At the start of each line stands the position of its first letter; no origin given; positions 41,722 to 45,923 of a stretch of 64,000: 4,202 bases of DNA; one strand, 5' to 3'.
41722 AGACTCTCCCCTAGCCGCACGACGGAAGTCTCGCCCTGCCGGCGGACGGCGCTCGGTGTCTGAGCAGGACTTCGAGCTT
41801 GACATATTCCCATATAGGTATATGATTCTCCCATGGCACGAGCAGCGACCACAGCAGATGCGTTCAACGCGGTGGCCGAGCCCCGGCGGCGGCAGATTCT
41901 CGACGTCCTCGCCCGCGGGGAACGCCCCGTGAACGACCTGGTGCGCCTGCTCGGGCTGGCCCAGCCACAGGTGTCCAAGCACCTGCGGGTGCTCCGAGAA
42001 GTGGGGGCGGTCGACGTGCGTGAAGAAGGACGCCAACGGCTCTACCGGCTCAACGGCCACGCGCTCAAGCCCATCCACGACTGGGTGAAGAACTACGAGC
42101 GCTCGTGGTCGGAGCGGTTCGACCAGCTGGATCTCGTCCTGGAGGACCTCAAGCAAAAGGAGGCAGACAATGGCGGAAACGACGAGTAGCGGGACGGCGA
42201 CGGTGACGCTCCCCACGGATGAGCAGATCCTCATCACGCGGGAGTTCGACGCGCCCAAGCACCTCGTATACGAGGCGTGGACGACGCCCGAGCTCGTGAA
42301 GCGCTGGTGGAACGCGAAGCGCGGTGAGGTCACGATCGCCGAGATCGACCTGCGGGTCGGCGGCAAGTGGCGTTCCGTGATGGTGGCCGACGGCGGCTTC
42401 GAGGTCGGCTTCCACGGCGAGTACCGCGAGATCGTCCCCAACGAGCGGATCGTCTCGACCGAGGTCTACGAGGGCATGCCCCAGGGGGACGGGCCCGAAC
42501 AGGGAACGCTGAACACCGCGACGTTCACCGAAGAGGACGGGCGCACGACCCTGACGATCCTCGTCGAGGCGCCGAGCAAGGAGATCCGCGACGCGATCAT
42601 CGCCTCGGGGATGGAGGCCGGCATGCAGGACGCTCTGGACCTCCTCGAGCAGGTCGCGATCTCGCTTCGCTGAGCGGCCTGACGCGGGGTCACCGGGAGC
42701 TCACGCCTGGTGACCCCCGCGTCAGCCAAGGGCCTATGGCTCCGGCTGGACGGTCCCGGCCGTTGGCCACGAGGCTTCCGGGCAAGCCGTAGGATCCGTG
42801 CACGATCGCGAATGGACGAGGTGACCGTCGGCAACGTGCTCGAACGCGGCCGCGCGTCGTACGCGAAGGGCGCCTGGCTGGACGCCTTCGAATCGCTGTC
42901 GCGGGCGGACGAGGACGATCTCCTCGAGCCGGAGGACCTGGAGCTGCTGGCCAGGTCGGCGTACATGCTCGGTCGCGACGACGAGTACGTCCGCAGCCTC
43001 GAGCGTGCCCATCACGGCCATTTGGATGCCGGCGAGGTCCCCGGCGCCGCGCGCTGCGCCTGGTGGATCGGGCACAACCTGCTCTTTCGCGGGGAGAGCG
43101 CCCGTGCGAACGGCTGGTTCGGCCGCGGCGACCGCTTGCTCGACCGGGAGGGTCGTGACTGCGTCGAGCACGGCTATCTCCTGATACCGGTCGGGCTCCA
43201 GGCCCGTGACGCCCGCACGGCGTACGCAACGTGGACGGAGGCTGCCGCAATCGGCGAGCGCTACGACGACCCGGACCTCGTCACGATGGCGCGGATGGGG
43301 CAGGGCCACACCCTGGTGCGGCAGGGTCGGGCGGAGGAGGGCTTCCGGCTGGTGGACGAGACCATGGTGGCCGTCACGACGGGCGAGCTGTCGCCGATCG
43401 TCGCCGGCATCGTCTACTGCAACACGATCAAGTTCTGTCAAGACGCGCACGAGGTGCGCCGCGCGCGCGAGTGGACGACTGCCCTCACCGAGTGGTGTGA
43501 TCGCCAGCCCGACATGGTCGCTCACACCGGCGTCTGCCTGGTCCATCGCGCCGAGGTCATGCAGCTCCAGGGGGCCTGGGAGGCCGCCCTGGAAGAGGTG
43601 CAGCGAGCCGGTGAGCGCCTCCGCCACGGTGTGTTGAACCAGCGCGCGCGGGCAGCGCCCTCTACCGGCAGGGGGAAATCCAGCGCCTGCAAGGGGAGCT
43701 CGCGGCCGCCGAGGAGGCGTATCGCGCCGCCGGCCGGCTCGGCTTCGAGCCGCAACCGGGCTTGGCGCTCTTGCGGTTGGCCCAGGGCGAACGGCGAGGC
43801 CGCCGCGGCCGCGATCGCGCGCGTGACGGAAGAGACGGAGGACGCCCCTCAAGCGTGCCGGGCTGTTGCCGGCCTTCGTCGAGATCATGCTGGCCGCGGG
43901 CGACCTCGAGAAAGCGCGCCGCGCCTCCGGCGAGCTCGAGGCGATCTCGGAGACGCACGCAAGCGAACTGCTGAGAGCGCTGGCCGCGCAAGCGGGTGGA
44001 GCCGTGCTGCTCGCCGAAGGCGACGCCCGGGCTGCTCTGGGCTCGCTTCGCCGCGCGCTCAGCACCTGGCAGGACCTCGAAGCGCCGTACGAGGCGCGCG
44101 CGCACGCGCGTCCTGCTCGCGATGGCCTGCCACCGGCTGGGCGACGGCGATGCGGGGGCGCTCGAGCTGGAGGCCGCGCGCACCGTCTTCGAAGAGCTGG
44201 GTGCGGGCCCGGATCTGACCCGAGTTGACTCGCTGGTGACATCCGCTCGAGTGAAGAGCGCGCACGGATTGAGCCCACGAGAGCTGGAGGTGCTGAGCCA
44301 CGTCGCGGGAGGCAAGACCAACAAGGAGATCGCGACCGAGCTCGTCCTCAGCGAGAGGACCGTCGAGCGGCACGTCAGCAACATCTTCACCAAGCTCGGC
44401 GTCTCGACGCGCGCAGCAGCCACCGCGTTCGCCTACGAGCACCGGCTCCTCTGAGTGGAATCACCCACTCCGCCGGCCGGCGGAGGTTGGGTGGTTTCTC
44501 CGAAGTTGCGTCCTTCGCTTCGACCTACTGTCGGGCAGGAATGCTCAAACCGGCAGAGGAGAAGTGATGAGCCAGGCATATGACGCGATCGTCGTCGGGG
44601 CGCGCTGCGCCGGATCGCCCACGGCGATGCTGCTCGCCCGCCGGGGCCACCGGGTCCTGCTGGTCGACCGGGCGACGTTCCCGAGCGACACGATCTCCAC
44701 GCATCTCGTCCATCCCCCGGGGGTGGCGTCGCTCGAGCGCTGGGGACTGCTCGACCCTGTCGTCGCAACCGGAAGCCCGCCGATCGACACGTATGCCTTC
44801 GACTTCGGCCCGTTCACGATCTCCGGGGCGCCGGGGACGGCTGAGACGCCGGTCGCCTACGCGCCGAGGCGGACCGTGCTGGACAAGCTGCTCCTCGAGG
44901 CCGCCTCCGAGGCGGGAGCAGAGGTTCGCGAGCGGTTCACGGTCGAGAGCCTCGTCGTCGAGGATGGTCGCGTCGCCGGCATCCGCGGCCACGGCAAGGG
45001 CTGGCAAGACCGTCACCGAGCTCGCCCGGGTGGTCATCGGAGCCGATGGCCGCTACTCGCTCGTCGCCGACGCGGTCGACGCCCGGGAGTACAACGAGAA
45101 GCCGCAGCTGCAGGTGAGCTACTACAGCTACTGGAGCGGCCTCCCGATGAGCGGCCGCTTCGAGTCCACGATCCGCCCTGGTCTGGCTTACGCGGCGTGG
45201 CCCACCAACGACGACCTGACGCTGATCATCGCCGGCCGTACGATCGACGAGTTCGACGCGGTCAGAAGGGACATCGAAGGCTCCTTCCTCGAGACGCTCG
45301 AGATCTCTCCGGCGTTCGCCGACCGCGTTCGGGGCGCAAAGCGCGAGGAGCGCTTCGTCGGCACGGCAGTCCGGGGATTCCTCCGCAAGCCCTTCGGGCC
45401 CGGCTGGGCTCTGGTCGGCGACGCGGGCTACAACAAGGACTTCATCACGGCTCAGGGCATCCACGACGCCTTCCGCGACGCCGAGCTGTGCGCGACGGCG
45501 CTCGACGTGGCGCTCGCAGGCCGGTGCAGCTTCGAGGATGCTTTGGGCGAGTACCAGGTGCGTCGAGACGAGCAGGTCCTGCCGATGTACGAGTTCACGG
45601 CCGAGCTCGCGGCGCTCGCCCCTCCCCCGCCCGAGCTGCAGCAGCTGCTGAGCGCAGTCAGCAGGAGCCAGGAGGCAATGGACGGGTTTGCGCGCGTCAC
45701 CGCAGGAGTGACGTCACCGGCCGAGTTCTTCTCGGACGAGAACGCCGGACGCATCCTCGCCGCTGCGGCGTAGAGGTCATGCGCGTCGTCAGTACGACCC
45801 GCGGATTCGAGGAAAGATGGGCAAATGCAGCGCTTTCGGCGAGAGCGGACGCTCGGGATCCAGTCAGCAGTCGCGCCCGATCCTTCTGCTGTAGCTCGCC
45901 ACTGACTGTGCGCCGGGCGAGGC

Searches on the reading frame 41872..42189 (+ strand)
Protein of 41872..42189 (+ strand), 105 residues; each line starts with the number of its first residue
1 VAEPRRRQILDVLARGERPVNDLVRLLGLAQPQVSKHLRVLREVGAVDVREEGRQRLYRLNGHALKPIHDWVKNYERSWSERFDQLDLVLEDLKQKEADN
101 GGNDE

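Call 17: search_protein_families(library=pfam, proteins=[window:41872-42189:+], max_evalue=0.01)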
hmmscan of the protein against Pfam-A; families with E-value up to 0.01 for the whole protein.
window:41872-42189:+ (105 aa): 8 families
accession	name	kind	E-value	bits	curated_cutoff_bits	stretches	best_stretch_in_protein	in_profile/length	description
PF01022.26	HTH_5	-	5.3e-13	49.1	22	1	4-47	2-45/47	Bacterial regulatory protein, arsR family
PF12840.13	HTH_20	-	2.8e-10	40.4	27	1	1-50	1-51/51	Helix-turn-helix domain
PF09339.16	HTH_IclR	-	5.6e-06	26.5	22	1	8-48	7-49/52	IclR helix-turn-helix domain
PF12802.13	MarR_2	-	1.6e-05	25.4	27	1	8-54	9-57/61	MarR family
PF01978.25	TrmB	-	0.00028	21.1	25.6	1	11-59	16-63/68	Sugar-specific transcriptional regulator TrmB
PF25212.1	HVO_A0114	-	0.001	19.2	27.6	1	4-56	22-75/84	HVO_A0114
PF21476.4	PF0610-like_N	-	0.0018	18.9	33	1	5-41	2-38/50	PF0610-like, N-terminal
PF13518.12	HTH_28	-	0.0024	18.3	25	0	5-43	1-38/52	Helix-turn-helix domain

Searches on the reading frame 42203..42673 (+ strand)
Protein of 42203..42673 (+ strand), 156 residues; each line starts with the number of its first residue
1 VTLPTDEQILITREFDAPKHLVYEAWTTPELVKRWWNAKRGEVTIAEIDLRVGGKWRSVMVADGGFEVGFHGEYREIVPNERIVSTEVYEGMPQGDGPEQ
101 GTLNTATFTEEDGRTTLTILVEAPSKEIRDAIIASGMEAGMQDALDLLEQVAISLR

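Call 17: search_protein_families(library=pfam, proteins=[window:42203-42673:+], max_evalue=0.01)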
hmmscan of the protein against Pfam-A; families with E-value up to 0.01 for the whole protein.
window:42203-42673:+ (156 aa): 2 families
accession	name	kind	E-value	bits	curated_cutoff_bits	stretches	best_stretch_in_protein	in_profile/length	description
PF08327.17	AHSA1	-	2.6e-26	92.7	22.1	1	16-151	1-123/125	Activator of Hsp90 ATPase homolog 1-like protein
PF10604.15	Polyketide_cyc2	-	8e-07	29.9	27.4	1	12-151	7-140/142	Polyketide cyclase / dehydrase and lipid transport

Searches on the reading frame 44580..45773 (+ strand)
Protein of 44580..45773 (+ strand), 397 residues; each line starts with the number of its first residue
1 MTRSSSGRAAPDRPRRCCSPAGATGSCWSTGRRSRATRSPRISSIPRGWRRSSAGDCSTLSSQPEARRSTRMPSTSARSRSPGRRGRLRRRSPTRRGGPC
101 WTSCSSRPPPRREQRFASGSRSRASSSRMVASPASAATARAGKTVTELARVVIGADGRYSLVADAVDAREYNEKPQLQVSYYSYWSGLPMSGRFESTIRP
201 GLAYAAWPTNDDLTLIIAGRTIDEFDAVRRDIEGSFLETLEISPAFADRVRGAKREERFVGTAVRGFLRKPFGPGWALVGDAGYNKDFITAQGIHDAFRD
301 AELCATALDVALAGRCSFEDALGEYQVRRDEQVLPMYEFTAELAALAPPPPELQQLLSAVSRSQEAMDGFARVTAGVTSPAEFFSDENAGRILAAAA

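Call 17: search_protein_families(library=pfam, proteins=[window:44580-45773:+], max_evalue=0.01)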
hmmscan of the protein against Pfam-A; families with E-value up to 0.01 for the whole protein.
window:44580-45773:+ (397 aa): 0 families

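Call 21: search_protein_families(library=ncbifam, proteins=[window:44580-45773:+], max_evalue=1)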
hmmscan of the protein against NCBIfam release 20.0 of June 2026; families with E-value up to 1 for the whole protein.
window:44580-45773:+ (397 aa): 21 families
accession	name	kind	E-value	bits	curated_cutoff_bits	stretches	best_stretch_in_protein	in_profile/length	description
NF005452.0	PRK07045.1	equivalog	3.1e-08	32.9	397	1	149-330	154-341/388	putative monooxygenase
TIGR01988.1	Ubi-OHases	subfamily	7.9e-06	24.9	224.65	1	149-346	154-352/387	ubiquinone biosynthesis hydroxylase, UbiH/UbiF/VisC/COQ6 family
TIGR02032.1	GG-red-SF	subfamily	5.6e-05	23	158.8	1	137-181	126-168/297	geranylgeranyl reductase family protein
NF005788.0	PRK07608.1-3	equivalog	0.00027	19.8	478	1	276-346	281-352/388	UbiH/UbiF family hydroxylase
TIGR02028.1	ChlP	equivalog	0.0005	18.9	505.3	1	140-173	141-173/398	geranylgeranyl reductase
TIGR02023.1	BchP-ChlP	subfamily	0.00064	18.8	343.3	1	137-170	132-165/388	geranylgeranyl diphosphate reductase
NF049967.1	QhpG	equivalog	0.0038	16.2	240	1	142-317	124-295/423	flavin-dependent monooxygenase QhpG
NF033623.1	urate_HpxO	equivalog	0.011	14.7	500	1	277-333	279-332/381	FAD-dependent urate hydroxylase HpxO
NF004834.1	PRK06185.1-3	subfamily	0.012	14.4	500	1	148-330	158-341/420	FAD-dependent oxidoreductase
NF005691.0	PRK07494.1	equivalog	0.017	13.7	459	1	137-167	147-175/404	UbiH/UbiF family hydroxylase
NF005951.1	PRK08020.1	equivalog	0.02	13.7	590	1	264-334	268-340/388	3-demethoxyubiquinol 3-hydroxylase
NF004833.1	PRK06185.1-1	subfamily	0.022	13.5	488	1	148-329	154-336/403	FAD-dependent oxidoreductase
NF004835.0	PRK06185.1-4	equivalog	0.031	13.1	601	0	224-329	236-343/411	FAD-dependent oxidoreductase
NF038174.1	maturase_GoxB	equivalog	0.047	12.7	400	1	266-315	265-317/358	glycine oxidase maturase GoxB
NF005566.0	PRK07236.1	subfamily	0.065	12.1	333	0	277-344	308-372/386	hypothetical protein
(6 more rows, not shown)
